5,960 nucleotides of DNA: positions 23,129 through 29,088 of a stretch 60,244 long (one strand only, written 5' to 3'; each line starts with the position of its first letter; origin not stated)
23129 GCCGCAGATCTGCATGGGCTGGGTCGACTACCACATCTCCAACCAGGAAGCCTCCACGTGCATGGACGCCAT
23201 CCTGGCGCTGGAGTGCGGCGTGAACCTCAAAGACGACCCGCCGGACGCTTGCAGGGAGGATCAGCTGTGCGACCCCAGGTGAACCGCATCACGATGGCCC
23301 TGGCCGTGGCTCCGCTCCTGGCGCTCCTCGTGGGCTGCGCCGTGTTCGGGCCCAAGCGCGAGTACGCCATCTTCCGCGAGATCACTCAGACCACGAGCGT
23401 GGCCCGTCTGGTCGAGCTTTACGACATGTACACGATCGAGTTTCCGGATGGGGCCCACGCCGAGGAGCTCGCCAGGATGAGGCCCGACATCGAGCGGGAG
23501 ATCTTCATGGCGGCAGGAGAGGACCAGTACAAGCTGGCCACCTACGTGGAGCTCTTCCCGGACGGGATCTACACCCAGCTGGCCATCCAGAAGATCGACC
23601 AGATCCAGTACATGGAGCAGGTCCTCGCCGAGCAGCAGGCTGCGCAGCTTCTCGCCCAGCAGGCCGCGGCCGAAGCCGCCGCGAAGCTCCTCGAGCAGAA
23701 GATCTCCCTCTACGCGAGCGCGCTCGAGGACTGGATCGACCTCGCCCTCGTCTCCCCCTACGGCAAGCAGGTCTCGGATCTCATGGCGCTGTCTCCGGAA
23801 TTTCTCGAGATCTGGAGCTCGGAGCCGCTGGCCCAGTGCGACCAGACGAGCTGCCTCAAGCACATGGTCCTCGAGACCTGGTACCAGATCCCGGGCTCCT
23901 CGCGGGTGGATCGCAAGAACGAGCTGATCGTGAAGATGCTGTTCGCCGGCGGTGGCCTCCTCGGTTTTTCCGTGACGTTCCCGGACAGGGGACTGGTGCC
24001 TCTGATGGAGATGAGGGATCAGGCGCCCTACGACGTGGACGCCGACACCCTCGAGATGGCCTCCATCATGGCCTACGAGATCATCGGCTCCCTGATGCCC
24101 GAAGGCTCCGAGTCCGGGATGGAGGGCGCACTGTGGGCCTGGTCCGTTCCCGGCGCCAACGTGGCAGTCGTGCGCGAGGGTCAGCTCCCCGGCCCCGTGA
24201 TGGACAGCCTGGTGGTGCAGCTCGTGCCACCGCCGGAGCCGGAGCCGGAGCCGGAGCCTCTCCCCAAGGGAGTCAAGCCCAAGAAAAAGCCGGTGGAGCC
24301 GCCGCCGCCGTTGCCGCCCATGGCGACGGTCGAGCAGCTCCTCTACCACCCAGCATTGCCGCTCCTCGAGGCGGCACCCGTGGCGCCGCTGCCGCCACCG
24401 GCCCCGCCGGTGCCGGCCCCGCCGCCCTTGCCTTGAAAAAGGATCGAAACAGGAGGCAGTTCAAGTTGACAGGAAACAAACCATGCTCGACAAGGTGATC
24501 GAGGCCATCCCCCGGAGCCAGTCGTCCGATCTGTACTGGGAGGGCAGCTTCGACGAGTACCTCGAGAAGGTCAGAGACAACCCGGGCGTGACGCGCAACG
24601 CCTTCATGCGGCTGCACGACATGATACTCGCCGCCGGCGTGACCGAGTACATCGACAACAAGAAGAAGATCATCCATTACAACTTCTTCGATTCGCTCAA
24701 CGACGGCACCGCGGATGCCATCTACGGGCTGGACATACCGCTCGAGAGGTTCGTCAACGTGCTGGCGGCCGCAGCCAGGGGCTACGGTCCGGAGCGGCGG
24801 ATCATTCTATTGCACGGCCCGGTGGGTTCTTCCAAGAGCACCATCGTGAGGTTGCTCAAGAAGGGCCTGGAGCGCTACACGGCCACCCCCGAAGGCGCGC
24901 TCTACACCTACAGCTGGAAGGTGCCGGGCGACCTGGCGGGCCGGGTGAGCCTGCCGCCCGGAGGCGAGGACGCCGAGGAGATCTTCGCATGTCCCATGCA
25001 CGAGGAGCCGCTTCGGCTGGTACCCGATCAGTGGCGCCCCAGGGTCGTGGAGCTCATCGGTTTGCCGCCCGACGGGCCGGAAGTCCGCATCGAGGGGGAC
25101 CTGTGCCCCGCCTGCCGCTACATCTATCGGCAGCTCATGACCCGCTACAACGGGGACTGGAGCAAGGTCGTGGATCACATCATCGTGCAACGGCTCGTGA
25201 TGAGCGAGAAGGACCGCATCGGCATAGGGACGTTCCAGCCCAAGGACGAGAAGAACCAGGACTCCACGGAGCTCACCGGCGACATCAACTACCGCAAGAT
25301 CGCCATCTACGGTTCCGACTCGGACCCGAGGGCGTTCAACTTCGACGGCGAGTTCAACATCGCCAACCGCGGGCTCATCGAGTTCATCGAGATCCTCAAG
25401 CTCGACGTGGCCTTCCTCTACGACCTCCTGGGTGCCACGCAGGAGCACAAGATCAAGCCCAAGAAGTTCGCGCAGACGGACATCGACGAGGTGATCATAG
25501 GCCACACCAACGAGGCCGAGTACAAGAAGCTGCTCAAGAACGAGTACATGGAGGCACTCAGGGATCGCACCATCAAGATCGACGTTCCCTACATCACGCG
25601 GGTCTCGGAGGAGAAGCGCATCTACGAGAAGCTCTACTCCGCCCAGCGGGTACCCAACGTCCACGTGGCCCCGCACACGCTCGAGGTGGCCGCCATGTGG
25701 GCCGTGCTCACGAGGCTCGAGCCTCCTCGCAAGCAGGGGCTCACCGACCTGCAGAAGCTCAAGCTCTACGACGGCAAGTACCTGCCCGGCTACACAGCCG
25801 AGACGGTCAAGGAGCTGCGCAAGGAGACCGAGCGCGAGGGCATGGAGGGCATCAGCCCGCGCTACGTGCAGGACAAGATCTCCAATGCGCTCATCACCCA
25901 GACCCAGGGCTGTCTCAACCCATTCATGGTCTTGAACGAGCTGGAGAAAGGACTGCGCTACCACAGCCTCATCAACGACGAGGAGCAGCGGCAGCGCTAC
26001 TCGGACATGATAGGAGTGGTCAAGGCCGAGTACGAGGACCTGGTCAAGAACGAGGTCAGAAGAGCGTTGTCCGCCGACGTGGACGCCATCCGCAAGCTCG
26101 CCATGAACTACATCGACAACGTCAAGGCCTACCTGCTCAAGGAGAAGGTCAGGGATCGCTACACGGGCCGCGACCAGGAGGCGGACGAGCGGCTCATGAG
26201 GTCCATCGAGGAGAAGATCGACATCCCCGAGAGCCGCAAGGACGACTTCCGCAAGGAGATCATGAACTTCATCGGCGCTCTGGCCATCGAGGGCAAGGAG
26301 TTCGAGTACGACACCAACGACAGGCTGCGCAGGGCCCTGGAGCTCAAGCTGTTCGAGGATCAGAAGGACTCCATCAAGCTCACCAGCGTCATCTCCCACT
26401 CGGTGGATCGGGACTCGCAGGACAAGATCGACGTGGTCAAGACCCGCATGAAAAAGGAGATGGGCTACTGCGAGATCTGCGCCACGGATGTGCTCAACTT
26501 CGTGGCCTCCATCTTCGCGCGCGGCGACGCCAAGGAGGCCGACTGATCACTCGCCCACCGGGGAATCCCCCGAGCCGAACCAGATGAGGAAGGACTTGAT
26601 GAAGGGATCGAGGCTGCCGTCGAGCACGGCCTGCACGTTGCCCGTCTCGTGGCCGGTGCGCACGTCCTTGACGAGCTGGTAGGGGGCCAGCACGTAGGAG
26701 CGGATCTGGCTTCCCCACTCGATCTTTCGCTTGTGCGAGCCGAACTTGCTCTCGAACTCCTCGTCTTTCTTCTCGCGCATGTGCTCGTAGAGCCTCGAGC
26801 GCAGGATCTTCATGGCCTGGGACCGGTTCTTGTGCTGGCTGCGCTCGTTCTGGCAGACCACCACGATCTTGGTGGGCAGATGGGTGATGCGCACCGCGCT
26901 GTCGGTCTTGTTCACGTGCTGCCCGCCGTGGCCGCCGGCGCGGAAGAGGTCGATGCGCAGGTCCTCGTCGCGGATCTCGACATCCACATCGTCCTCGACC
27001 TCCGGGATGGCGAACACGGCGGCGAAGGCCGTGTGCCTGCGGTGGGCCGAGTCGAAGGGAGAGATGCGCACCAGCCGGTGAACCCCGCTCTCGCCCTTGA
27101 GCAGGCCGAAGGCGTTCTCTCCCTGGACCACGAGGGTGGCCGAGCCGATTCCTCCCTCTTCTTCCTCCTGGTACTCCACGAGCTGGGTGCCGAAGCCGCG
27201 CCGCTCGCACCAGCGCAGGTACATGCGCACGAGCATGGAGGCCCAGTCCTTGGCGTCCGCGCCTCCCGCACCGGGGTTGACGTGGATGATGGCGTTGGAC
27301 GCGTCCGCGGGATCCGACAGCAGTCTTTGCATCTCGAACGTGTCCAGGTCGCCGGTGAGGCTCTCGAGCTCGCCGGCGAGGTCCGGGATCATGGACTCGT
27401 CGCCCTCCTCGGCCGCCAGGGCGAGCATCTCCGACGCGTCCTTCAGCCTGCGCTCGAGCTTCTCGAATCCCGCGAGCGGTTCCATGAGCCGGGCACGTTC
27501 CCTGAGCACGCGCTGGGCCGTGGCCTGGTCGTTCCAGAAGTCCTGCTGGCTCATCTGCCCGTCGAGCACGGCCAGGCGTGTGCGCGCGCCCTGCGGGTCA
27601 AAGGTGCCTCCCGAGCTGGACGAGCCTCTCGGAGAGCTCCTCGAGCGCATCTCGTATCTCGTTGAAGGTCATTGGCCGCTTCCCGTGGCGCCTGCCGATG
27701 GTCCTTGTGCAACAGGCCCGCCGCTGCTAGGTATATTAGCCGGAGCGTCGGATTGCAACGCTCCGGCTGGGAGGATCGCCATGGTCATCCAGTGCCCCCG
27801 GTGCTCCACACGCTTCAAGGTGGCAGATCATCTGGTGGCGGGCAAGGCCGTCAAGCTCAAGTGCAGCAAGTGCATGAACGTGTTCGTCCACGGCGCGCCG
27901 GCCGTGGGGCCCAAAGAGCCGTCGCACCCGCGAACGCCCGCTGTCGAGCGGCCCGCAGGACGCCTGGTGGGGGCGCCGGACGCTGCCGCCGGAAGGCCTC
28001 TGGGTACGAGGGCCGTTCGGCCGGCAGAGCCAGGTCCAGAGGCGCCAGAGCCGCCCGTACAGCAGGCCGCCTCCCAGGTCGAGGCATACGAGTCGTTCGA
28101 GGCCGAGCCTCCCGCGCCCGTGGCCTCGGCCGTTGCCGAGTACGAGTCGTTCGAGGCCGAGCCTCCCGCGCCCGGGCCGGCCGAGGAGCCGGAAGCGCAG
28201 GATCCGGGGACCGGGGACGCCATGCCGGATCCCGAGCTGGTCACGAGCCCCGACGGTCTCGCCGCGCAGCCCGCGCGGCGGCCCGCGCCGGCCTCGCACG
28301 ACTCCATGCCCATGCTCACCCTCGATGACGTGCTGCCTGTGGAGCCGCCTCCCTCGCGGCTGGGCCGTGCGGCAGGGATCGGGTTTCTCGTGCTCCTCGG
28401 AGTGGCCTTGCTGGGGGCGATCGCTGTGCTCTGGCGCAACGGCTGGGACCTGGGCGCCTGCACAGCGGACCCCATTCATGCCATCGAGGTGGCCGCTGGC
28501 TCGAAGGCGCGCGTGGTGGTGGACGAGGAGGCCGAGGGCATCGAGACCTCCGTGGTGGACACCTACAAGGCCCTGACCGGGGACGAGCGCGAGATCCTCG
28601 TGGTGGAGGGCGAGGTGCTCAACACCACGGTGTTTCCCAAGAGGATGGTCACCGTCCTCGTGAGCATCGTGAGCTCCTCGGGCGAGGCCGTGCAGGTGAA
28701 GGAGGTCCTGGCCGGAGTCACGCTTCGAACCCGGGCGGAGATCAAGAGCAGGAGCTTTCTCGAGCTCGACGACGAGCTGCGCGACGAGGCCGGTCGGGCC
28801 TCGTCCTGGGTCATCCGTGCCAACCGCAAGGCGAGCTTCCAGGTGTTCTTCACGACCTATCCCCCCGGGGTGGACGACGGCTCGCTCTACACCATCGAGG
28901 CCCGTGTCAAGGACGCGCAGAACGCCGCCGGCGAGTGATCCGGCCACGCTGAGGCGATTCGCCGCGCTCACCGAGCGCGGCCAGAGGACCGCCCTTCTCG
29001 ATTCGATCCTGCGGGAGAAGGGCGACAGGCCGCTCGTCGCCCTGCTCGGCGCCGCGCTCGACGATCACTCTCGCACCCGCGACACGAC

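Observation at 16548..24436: Ten-gene envelope cluster built around ExbB-ExbD-TonB, with no TonB-dependent receptor or TolB in the window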

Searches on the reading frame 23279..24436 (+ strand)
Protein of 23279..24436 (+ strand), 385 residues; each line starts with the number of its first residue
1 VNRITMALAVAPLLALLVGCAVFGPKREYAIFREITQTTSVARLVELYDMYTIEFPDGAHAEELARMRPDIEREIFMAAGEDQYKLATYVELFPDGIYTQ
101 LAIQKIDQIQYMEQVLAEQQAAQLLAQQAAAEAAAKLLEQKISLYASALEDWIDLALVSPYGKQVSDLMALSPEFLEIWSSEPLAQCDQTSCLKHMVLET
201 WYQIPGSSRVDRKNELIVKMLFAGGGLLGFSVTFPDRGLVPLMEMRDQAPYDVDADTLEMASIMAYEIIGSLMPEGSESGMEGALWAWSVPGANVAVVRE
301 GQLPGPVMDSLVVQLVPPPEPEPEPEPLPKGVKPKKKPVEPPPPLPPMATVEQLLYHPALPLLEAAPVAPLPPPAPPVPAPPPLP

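Call 3: search_protein_families(library=pfam, proteins=[window:23279-24436:+], max_evalue=0.01)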
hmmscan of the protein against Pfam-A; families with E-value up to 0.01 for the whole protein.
window:23279-24436:+ (385 aa): 0 families

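Call 7: search_protein_families(library=ncbifam, proteins=[window:23279-24436:+], max_evalue=0.01)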
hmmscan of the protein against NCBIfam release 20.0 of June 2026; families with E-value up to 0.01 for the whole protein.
window:23279-24436:+ (385 aa): 0 families

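Call 85: search_solved_structures(query=window:23279-24436:+, max_evalue=1)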
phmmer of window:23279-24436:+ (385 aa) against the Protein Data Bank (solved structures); distinct sequences matched with E-value up to 1: 2.
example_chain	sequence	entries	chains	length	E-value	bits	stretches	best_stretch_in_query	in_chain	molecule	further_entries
6xry_A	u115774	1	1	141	0.49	12.9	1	314-378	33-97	Polar organizing protein Z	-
2xev_A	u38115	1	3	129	0.56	12.7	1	87-147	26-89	YBGF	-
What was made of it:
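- Tried and rejected: Nothing below E 0.49 (call 85).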

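Call 86: search_protein_families(library=padloc, proteins=[window:23279-24436:+], max_evalue=0.01)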
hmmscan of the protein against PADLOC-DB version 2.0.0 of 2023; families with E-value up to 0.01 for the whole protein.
window:23279-24436:+ (385 aa): 0 families

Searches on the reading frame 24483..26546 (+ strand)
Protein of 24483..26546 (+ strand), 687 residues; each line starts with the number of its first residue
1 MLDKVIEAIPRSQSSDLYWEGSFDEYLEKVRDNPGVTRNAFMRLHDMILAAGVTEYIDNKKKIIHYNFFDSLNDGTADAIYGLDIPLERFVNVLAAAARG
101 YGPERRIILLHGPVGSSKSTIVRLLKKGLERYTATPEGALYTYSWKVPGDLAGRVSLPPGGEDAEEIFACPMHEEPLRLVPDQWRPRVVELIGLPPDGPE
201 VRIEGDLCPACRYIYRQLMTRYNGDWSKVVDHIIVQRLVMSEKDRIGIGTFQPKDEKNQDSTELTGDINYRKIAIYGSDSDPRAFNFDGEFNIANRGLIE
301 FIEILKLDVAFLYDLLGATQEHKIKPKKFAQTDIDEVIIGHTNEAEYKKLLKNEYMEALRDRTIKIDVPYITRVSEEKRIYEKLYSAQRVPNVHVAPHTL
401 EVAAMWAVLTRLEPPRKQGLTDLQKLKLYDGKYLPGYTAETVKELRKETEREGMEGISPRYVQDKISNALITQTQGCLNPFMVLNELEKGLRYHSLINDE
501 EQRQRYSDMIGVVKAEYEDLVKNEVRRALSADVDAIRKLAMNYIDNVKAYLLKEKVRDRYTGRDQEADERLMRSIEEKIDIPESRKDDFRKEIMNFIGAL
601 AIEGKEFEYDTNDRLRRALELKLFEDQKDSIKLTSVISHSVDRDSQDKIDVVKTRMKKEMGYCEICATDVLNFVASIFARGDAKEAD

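Call 6: search_protein_families(library=pfam, proteins=[window:24483-26546:+], max_evalue=0.0001)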
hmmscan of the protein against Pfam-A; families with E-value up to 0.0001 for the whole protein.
window:24483-26546:+ (687 aa): 2 families
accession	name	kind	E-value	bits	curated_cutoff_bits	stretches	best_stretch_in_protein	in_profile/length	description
PF08298.17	AAA_PrkA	-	9.1e-92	308.3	25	1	22-417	2-356/358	PrkA AAA domain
PF06798.17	PrkA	-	1.3e-83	281.1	25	1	423-673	1-255/255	PrkA serine protein kinase C-terminal domain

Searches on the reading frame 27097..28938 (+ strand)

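Call 90: search_protein_families(library=pfam, proteins=[window:27097-28938:+], max_evalue=0.01)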
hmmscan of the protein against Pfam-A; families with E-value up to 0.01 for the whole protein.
window:27097-28938:+ (613 aa): 2 families
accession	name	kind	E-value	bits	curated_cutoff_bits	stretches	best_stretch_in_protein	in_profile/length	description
PF13717.11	Zn_ribbon_4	-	2.9e-11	43.5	30.3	1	229-263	1-35/36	zinc-ribbon domain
PF13719.11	Zn_ribbon_5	-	1.2e-08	35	29.3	1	229-264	1-36/37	zinc-ribbon domain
